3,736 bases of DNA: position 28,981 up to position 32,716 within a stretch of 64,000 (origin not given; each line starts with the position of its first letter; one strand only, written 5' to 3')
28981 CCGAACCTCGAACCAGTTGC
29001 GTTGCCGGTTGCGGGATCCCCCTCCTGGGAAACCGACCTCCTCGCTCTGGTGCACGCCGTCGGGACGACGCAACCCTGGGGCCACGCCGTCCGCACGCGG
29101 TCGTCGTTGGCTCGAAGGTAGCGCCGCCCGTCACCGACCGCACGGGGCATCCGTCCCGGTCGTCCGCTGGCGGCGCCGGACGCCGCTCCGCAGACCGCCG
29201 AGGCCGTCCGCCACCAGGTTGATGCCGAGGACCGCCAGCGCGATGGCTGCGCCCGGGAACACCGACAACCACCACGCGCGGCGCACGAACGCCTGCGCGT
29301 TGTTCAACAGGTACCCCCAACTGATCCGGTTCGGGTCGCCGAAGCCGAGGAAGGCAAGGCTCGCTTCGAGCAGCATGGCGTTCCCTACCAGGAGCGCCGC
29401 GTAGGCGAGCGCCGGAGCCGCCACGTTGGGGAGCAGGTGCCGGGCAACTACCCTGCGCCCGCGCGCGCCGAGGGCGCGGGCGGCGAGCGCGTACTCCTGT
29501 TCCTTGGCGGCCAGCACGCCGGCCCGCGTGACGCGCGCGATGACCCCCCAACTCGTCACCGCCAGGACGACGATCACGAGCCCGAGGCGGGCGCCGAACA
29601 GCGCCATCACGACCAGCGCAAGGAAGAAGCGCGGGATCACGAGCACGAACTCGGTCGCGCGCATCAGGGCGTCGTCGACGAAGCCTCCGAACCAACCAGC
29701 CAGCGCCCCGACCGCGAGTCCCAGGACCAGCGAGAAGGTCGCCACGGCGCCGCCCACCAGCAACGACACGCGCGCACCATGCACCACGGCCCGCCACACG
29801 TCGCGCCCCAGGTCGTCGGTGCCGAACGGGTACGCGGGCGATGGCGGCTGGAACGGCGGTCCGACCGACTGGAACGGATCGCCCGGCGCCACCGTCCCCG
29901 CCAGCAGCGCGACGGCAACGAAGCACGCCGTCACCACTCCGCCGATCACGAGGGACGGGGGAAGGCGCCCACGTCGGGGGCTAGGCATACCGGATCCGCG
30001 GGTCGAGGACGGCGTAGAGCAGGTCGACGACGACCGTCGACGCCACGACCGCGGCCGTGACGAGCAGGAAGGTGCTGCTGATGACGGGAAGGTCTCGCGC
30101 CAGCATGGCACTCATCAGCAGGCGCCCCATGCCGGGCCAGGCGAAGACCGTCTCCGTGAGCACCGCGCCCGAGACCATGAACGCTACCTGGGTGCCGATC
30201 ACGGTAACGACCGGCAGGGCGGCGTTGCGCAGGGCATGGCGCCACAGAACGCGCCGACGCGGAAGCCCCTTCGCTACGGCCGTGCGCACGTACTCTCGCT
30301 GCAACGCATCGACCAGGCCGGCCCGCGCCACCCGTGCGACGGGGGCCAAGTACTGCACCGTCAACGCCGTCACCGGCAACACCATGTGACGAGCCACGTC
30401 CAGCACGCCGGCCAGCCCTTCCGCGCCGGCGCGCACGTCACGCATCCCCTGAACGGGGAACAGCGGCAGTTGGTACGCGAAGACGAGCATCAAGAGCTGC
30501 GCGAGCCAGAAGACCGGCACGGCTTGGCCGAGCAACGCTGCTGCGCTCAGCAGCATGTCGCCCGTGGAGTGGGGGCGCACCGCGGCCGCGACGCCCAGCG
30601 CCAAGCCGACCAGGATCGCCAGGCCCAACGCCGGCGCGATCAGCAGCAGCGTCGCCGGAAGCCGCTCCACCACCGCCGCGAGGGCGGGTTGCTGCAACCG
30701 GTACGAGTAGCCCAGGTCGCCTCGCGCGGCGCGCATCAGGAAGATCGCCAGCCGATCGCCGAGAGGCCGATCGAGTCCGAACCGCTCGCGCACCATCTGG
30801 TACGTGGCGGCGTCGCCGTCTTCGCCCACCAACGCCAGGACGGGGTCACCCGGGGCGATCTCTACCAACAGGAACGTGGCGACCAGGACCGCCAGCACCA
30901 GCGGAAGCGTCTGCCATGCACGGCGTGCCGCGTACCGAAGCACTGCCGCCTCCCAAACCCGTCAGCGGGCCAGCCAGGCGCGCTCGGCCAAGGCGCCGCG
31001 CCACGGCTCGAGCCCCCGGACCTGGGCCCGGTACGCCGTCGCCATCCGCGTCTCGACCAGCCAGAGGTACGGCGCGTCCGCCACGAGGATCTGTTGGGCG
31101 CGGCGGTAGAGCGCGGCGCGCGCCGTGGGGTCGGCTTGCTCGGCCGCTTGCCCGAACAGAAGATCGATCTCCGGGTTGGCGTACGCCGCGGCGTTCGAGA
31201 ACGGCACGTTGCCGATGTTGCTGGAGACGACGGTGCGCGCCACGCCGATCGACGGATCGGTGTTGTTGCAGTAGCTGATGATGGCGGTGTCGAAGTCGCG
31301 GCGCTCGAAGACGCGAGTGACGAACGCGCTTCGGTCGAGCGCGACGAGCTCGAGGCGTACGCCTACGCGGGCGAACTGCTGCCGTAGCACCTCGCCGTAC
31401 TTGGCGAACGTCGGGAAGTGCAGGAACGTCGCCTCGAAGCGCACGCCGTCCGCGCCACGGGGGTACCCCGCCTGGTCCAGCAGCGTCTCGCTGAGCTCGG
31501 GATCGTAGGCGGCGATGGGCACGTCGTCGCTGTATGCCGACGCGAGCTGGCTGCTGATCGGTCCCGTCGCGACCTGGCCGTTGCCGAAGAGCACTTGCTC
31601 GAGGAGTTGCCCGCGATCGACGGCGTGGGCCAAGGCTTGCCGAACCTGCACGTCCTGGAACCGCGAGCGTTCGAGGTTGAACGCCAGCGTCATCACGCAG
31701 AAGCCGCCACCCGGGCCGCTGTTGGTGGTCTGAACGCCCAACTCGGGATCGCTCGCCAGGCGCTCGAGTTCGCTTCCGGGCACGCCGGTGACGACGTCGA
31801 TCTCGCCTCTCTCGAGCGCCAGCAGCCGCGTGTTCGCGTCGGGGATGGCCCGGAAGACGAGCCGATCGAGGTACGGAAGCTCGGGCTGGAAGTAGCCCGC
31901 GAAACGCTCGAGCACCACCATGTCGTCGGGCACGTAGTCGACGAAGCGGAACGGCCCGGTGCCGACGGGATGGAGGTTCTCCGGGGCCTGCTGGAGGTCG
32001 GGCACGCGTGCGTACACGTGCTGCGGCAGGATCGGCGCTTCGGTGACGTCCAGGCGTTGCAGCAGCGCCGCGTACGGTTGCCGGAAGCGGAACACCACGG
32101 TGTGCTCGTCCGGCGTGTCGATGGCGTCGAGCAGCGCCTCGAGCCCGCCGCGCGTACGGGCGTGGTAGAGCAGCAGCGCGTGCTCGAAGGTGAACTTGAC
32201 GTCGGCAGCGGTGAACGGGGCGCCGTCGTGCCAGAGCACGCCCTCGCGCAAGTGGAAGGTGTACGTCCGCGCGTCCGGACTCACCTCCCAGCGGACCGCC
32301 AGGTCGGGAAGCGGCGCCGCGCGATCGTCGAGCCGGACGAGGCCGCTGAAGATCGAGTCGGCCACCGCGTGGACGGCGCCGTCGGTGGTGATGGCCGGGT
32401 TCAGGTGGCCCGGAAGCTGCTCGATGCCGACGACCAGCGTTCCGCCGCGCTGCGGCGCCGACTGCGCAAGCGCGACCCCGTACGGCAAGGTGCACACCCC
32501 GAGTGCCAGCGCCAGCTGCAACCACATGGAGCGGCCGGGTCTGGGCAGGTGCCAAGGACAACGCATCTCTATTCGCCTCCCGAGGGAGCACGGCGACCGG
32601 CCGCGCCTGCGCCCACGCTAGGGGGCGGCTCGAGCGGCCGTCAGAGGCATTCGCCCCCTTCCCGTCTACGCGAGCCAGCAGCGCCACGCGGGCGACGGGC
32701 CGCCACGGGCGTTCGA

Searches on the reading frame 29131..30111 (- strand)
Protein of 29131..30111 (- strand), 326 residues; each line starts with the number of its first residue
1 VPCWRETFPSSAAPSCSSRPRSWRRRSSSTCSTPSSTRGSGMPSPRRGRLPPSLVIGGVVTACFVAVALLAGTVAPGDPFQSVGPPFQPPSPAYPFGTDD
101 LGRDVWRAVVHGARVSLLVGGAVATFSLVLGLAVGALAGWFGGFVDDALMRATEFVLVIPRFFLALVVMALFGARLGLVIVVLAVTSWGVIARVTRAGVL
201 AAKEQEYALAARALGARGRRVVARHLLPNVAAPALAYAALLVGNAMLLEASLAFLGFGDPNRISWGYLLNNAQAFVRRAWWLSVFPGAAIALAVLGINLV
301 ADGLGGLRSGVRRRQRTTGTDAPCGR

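Call 54: search_protein_families(library=pfam, proteins=[window:29131-30111:-])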
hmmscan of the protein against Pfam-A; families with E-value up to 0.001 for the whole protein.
window:29131-30111:- (326 aa): 1 family
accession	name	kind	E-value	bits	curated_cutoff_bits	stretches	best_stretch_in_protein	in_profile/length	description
PF00528.27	BPD_transp_1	-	1.7e-24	87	26.4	1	131-304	1-174/184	Binding-protein-dependent transport system inner membrane component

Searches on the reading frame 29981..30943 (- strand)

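Call 54: search_protein_families(library=pfam, proteins=[window:29981-30943:-])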
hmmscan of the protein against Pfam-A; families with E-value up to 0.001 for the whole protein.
window:29981-30943:- (320 aa): 2 families
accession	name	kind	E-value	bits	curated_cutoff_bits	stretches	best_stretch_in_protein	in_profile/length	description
PF00528.27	BPD_transp_1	-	1e-41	143.1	26.4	1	113-318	1-183/184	Binding-protein-dependent transport system inner membrane component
PF19300.4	BPD_transp_1_N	-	2.1e-09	38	23.8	1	1-101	1-113/114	Binding-prot-dependent transport system membrane comp, N-term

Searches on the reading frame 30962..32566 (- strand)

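Call 54: search_protein_families(library=pfam, proteins=[window:30962-32566:-])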
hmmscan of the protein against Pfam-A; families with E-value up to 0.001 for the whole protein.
window:30962-32566:- (534 aa): 1 family
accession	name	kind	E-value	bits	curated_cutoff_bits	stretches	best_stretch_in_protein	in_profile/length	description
PF00496.27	SBP_bac_5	-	1.6e-85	287.9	32.4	1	85-448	2-362/368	Bacterial extracellular solute-binding proteins, family 5 Middle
